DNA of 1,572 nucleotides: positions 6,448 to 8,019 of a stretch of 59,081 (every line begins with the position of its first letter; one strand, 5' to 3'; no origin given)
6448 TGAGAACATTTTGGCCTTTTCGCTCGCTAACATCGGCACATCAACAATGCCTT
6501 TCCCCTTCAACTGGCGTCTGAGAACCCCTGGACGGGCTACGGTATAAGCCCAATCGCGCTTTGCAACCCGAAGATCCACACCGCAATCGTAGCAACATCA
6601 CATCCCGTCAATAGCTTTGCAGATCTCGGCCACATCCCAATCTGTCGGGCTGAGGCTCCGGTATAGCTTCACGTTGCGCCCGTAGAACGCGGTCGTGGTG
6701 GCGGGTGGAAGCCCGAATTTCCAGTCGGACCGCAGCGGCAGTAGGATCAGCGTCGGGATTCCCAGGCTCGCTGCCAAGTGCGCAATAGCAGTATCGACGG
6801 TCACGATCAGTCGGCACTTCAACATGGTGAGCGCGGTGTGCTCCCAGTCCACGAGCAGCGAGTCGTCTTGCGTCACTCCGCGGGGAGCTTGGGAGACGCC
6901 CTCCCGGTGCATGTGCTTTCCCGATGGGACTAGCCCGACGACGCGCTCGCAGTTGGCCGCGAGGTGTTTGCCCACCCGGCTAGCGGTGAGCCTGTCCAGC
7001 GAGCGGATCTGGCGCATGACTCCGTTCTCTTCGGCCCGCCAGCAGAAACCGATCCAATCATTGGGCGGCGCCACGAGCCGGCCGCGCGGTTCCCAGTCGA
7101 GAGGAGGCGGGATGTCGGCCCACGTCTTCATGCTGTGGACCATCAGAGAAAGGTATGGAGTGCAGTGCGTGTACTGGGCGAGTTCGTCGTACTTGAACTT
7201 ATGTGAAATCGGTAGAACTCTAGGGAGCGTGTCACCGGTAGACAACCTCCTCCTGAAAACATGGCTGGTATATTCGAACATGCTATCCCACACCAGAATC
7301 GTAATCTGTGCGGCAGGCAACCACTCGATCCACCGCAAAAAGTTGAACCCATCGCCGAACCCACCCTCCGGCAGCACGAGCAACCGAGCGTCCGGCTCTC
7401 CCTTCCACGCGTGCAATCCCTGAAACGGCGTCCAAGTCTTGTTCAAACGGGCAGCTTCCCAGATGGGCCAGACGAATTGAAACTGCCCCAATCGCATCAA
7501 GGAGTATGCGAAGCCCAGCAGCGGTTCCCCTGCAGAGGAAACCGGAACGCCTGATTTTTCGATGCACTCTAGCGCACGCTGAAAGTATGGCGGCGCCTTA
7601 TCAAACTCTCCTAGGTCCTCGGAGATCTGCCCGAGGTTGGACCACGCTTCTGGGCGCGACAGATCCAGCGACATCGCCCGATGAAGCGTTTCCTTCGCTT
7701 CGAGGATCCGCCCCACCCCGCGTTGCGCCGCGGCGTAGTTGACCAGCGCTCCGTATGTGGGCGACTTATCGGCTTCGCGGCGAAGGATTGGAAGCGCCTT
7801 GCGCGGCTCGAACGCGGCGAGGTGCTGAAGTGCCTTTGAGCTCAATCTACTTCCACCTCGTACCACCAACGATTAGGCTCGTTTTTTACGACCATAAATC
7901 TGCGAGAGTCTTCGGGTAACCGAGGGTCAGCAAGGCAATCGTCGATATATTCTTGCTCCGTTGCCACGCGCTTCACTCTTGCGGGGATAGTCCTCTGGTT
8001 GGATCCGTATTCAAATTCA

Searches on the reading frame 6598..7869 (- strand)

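Call 56: search_protein_families(library=pfam, proteins=[window:6598-7869:-], max_evalue=0.001)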
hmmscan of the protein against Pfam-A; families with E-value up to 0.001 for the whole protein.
window:6598-7869:- (423 aa): 6 families
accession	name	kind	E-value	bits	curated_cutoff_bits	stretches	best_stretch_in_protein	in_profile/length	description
PF07719.23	TPR_2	-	1.7e-06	28.2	27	1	73-101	1-29/34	Tetratricopeptide repeat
PF13424.12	TPR_12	-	2e-05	25.1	30.1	0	74-107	4-37/77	Tetratricopeptide repeat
PF00515.34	TPR_1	-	2.7e-05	24.2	27.8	1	73-101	1-29/34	Tetratricopeptide repeat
PF13181.12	TPR_8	-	3.7e-05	24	25.7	0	74-101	2-29/34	Tetratricopeptide repeat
PF13432.12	TPR_16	-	4.6e-05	24.2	32.7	1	50-102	8-60/65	Tetratricopeptide repeat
PF01075.23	Glyco_transf_9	-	0.00035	20.4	22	1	349-374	181-206/247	Glycosyltransferase family 9 (heptosyltransferase)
